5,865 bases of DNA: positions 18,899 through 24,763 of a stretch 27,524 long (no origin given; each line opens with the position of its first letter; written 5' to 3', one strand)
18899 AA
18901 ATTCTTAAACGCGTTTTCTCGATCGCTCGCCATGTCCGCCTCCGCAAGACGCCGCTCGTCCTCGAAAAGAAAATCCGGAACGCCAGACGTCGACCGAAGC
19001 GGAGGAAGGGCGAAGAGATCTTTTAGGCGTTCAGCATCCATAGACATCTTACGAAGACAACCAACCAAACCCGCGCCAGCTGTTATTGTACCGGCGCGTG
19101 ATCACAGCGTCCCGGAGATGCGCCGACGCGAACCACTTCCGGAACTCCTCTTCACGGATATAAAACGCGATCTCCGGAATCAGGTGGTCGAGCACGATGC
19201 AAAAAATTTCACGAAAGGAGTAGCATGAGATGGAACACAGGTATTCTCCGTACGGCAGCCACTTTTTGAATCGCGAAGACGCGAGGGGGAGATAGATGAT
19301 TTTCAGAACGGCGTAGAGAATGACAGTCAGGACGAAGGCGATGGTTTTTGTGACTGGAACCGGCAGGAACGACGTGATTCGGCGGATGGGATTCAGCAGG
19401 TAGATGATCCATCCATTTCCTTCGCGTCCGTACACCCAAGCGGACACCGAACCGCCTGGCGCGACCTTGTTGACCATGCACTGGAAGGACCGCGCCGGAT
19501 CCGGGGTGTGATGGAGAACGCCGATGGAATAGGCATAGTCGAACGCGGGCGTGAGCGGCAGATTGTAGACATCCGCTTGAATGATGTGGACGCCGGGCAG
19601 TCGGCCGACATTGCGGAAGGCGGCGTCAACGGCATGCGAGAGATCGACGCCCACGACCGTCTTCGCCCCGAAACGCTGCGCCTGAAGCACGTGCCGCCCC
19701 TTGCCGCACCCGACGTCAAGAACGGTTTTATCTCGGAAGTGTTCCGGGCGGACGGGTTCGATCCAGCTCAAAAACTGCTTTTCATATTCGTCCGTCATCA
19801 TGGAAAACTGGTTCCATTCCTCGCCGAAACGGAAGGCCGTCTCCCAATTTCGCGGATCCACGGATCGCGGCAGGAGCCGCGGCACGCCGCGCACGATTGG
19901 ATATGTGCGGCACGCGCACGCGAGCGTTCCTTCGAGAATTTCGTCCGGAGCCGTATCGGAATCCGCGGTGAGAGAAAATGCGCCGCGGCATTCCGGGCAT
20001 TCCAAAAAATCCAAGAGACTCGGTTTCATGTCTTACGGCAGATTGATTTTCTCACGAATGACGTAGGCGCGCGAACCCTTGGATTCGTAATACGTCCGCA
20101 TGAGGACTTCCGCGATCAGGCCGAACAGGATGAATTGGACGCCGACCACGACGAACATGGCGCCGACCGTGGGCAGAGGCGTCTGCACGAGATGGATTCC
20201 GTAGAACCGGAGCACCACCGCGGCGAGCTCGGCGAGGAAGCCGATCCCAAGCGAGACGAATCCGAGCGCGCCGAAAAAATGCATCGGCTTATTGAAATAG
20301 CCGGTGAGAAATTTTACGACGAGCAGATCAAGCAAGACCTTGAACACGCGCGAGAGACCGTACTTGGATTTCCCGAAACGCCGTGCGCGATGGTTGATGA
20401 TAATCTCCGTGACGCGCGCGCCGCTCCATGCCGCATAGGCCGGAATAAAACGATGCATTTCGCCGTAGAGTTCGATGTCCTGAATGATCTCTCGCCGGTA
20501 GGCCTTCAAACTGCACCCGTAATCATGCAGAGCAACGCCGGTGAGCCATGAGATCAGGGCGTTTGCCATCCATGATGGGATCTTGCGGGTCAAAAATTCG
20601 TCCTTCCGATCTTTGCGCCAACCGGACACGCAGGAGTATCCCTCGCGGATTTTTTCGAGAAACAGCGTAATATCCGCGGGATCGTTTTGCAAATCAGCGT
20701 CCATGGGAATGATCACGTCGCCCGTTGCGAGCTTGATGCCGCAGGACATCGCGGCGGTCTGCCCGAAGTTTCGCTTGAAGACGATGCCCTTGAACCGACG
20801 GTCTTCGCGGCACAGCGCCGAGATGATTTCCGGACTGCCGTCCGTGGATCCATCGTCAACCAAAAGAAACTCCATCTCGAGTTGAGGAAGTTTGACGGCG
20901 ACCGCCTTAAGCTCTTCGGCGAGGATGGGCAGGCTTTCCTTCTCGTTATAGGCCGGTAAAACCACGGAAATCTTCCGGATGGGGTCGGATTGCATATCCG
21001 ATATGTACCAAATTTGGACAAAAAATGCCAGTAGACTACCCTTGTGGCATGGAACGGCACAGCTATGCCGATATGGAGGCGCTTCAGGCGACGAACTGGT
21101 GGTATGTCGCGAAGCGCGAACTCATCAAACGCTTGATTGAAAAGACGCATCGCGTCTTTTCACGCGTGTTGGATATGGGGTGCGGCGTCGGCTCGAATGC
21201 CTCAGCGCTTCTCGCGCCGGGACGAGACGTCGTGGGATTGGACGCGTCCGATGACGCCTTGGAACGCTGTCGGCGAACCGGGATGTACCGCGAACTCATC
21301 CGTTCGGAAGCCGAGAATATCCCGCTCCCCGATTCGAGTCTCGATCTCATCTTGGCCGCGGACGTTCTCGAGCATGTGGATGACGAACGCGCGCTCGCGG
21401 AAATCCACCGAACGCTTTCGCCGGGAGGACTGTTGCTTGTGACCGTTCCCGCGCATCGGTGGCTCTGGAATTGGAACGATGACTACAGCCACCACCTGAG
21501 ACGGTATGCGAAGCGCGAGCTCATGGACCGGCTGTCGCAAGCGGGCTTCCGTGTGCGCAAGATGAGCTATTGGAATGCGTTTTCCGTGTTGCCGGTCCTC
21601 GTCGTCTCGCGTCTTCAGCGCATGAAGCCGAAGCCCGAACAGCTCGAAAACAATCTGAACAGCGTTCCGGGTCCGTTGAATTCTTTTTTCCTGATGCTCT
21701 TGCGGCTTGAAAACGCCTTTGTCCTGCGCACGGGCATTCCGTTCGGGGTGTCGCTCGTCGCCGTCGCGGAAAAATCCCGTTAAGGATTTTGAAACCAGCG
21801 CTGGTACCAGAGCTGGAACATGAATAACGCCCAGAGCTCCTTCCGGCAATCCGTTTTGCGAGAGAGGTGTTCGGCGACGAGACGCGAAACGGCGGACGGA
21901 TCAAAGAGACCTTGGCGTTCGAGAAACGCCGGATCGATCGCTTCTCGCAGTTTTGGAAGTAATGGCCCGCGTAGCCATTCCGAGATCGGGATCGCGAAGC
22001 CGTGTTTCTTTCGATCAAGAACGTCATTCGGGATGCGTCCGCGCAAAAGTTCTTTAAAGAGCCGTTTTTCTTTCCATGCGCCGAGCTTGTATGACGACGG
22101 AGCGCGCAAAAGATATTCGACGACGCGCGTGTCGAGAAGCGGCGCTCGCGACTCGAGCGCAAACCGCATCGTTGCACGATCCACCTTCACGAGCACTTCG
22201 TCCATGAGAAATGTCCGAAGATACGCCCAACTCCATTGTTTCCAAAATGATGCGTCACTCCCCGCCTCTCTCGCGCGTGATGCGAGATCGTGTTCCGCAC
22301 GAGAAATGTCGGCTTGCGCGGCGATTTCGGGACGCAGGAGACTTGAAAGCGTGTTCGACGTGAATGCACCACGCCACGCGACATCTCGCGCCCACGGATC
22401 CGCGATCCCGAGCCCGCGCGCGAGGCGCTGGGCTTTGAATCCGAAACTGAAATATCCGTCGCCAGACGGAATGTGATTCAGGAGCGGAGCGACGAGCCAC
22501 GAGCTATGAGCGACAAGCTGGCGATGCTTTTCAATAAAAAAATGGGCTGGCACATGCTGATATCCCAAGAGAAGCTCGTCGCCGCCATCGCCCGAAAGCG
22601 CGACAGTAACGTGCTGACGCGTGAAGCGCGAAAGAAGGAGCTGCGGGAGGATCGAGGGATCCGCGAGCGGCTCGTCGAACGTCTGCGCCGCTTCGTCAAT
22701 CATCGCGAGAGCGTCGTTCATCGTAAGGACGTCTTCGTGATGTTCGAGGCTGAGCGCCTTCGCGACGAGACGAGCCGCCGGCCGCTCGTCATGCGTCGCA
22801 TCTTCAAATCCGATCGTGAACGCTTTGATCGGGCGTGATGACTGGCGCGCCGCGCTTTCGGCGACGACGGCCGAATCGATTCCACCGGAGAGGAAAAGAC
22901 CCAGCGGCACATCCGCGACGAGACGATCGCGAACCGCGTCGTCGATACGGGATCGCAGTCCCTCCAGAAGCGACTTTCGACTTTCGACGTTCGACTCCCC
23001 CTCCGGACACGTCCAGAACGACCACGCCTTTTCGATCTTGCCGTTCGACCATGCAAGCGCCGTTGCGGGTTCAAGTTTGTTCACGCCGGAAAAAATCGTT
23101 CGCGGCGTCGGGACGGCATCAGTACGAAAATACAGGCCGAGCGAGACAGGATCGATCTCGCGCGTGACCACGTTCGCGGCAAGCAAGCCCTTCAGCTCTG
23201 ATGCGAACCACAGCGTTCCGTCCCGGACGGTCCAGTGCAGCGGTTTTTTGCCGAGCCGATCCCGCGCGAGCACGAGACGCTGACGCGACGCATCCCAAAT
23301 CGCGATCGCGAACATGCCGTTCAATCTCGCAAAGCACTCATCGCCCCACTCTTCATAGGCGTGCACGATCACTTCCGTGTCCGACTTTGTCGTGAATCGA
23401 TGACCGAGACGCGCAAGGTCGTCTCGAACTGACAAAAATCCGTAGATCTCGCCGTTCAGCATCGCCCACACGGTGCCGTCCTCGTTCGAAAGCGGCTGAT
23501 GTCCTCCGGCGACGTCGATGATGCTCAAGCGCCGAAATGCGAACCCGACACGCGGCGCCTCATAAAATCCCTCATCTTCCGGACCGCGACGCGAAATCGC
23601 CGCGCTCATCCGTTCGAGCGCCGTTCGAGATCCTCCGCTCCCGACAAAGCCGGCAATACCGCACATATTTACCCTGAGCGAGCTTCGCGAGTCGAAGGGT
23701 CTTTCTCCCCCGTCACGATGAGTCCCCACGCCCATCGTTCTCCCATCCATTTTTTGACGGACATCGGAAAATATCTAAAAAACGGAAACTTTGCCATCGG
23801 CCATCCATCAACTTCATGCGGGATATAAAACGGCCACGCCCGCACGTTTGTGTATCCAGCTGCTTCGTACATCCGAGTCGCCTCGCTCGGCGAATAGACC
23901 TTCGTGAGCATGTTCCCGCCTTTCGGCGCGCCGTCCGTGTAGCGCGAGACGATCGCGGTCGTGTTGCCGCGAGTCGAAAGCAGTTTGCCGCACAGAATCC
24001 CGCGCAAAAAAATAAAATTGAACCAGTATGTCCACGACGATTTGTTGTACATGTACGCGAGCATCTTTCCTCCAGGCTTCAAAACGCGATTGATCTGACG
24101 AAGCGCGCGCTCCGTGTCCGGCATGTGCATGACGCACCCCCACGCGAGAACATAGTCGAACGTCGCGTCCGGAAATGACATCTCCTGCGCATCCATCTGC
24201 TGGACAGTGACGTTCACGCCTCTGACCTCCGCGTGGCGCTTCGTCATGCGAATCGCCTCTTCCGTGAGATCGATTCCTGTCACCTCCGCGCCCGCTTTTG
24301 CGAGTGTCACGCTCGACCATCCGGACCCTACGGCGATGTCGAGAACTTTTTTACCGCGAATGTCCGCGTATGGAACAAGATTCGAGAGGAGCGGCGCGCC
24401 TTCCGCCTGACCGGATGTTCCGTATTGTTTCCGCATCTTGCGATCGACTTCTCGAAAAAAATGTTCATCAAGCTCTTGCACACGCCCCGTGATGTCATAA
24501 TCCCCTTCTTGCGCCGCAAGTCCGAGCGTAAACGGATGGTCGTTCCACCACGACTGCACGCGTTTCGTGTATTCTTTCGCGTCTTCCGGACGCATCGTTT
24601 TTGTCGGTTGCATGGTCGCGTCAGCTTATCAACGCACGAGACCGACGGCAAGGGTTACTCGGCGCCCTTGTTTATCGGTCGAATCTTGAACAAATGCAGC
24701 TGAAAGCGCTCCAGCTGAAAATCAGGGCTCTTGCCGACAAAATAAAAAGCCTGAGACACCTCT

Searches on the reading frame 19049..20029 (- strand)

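Call 8: search_protein_families(library=pfam, proteins=[window:19049-20029:-], max_evalue=0.01)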
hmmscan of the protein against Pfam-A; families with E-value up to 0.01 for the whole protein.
window:19049-20029:- (326 aa): 12 families
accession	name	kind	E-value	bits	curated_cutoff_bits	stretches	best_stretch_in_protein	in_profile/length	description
PF08241.18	Methyltransf_11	-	2.6e-17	63.7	21.2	1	104-195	1-93/95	Methyltransferase domain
PF13649.12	Methyltransf_25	-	4.6e-15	56.5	27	1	103-193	1-97/97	Methyltransferase domain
PF13489.12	Methyltransf_23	-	6.1e-14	52.5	27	1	84-195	7-114/164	Methyltransferase domain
PF08003.17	Methyltransf_9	-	3.6e-12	46.3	23.8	1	98-195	114-215/315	Protein of unknown function (DUF1698)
PF13847.12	Methyltransf_31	-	8.2e-11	42.2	27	1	99-195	3-107/145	Methyltransferase domain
PF08242.18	Methyltransf_12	-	2.5e-10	41.4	30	1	104-194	1-97/98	Methyltransferase domain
PF06325.19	PrmA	-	6.8e-06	26.2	22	1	99-142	161-205/296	Ribosomal protein L11 methyltransferase (PrmA)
PF03966.22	Trm112p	-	8.1e-05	22.9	22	1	2-48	1-40/40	Trm112p-like protein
PF01728.25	FtsJ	-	0.00053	20.4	24.1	1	99-158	21-79/181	FtsJ-like methyltransferase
PF02353.26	CMAS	-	0.0041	16.9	27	1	101-175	64-140/273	Mycolic acid cyclopropane synthetase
PF02390.23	Methyltransf_4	-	0.0081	16.1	24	0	101-144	3-48/173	Putative methyltransferase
PF03291.22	mRNA_G-N7_MeTrfase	-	0.0088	15.6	26.6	0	96-132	58-94/315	mRNA (guanine-N(7))-methyltransferase domain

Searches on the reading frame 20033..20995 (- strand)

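Call 8: search_protein_families(library=pfam, proteins=[window:20033-20995:-], max_evalue=0.01)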
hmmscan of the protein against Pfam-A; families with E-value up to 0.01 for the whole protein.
window:20033-20995:- (320 aa): 2 families
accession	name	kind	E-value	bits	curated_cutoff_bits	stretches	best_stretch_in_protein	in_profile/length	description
PF00535.33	Glycos_transf_2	-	5.9e-32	111.4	23.3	1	10-174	1-167/168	Glycosyl transferase family 2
PF10111.15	Glyco_tranf_2_2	-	1.7e-05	24.9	27.3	1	10-102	1-92/276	Glycosyltransferase like family 2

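Call 67: search_protein_families(library=ncbifam, proteins=[window:20033-20995:-], max_evalue=0.01)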
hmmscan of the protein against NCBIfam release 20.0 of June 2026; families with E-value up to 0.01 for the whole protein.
window:20033-20995:- (320 aa): 21 families
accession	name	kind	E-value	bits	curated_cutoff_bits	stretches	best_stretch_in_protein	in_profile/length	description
NF007986.1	PRK10714.1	equivalog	1.2e-61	208.4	529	1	4-317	3-312/316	undecaprenyl-phosphate 4-deoxy-4-formamido-L-arabinose transferase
NF047588.1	GlcsyltransPgfSStrep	equivalog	7.8e-45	153.4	500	1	8-315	2-304/308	glycosyltransferase PgfS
TIGR04182.1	glyco_TIGR04182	equivalog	3.4e-19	69.3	325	1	9-303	2-287/293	S-layer glycoprotein N-glycosyltransferase AglJ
TIGR03937.1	PgaC_IcaA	equivalog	7.8e-14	51.4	422.3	1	3-117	41-151/407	poly-beta-1,6-N-acetyl-D-glucosamine synthase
NF041875.1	EPS_EpsD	equivalog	8.6e-12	45.1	370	1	9-120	1-108/325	exopolysaccharide biosynthesis glycosyltransferase EpsD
NF007482.0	PRK10073.1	equivalog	1.8e-10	40.4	423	1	7-105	6-99/334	glycosyltransferase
TIGR04283.1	glyco_like_mftF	equivalog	4.2e-10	39.6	182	1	9-150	1-131/221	TIGR04283 family arsenosugar biosynthesis glycosyltransferase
NF041391.1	DPhHxTase_Halo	equivalog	4.2e-10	39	375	1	15-176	3-155/213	dolichyl-phosphate hexose transferase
TIGR04242.1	nodulat_NodC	equivalog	4.4e-10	39.1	550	1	3-139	44-182/395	chitooligosaccharide synthase NodC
NF047683.1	TeichurnBiosyTuaG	equivalog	1.6e-09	37.8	400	1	8-105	7-100/252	teichuronic acid biosynthesis protein TuaG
NF010496.0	PRK13915.1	equivalog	3.3e-08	33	262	1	7-106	31-131/307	glucosyl-3-phosphoglycerate synthase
TIGR03965.1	mycofact_glyco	equivalog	1.2e-07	30.9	280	1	5-105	72-168/467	mycofactocin biosynthesis glycosyltransferase MftF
NF050050.1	ProtGlycPglI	equivalog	2.4e-07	30.4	500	1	8-132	3-124/306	GalNAc(5)-diNAcBac-PP-undecaprenol beta-1,3-glucosyltransferase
NF038302.1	EPS_HpsE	equivalog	3.5e-06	26.2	300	1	8-102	2-97/307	hormogonium polysaccharide biosynthesis glycosyltransferase HpsE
NF045692.1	OglycostaseCruG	equivalog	3.6e-05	22.9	600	1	3-124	37-161/386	2'-O-glycosyltransferase CruG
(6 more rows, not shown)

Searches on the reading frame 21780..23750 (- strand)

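Call 8: search_protein_families(library=pfam, proteins=[window:21780-23750:-], max_evalue=0.01)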
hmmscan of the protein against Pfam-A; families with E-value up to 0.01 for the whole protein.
window:21780-23750:- (656 aa): 6 families
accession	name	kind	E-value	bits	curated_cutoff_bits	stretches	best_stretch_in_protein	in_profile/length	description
PF00733.27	Asn_synthase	-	4.6e-88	296.7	21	1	265-650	2-354/354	Asparagine synthase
PF13537.11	GATase_7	-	6.1e-46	155.9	25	1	73-191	2-123/123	Glutamine amidotransferase domain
PF13522.11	GATase_6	-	1.4e-40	138.7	27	1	57-185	1-130/130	Glutamine amidotransferase domain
PF12481.13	DUF3700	-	0.00075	19.5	27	1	137-209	123-194/228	Aluminium induced protein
PF06508.19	QueC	-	0.0032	17.4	22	1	286-340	5-58/210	Queuosine biosynthesis protein QueC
PF02540.23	NAD_synthase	-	0.0074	15.9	21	1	267-397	7-137/242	NAD synthase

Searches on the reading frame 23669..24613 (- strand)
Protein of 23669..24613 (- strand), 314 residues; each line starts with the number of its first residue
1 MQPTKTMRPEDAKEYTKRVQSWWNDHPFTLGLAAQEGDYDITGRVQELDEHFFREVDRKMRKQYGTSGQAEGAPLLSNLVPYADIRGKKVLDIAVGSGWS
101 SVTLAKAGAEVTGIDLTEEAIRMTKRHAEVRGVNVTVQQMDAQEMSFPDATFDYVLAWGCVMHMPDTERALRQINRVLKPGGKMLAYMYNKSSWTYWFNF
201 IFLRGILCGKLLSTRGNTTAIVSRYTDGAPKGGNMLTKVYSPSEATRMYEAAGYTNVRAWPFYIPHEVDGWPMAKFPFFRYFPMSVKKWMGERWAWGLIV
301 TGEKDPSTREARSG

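Call 8: search_protein_families(library=pfam, proteins=[window:23669-24613:-], max_evalue=0.01)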
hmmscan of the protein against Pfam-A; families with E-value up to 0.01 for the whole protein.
window:23669-24613:- (314 aa): 16 families
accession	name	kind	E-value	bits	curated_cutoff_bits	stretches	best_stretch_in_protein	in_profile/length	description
PF13649.12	Methyltransf_25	-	1.7e-25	90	27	1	90-182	1-97/97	Methyltransferase domain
PF08241.18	Methyltransf_11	-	1.4e-24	87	21.2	1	91-185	1-94/95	Methyltransferase domain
PF13847.12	Methyltransf_31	-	2.4e-20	73.1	27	1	87-190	4-113/145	Methyltransferase domain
PF13489.12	Methyltransf_23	-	2.1e-19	70.3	27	1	75-257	12-162/164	Methyltransferase domain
PF08242.18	Methyltransf_12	-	6.8e-16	59.2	30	1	91-183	1-97/98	Methyltransferase domain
PF01209.24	Ubie_methyltran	-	2.7e-14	53.5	20.1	1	83-187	44-152/233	ubiE/COQ5 methyltransferase family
PF03848.20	TehB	-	5.4e-06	26.4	20.4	1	85-183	29-129/193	Tellurite resistance protein TehB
PF05175.20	MTS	-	7.8e-06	26.1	23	1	75-185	22-137/170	Methyltransferase small domain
PF07021.18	MetW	-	1.5e-05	25.1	21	1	86-177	13-101/193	Methionine biosynthesis protein MetW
PF06325.19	PrmA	-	3.2e-05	24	22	1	86-157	161-232/296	Ribosomal protein L11 methyltransferase (PrmA)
PF09445.16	Methyltransf_15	-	6.5e-05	23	22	1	88-141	2-55/165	RNA cap guanine-N2 methyltransferase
PF03141.22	Methyltransf_29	-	0.00032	19.8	23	1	86-183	117-214/506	Putative S-adenosyl-L-methionine-dependent methyltransferase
PF08003.17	Methyltransf_9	-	0.00053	19.5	23.8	1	83-185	112-216/315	Protein of unknown function (DUF1698)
PF01135.25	PCMT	-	0.0019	18.5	20.3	1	86-186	73-171/210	Protein-L-isoaspartate(D-aspartate) O-methyltransferase (PCMT)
PF05724.17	TPMT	-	0.0087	16.2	26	0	69-130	19-81/218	Thiopurine S-methyltransferase (TPMT)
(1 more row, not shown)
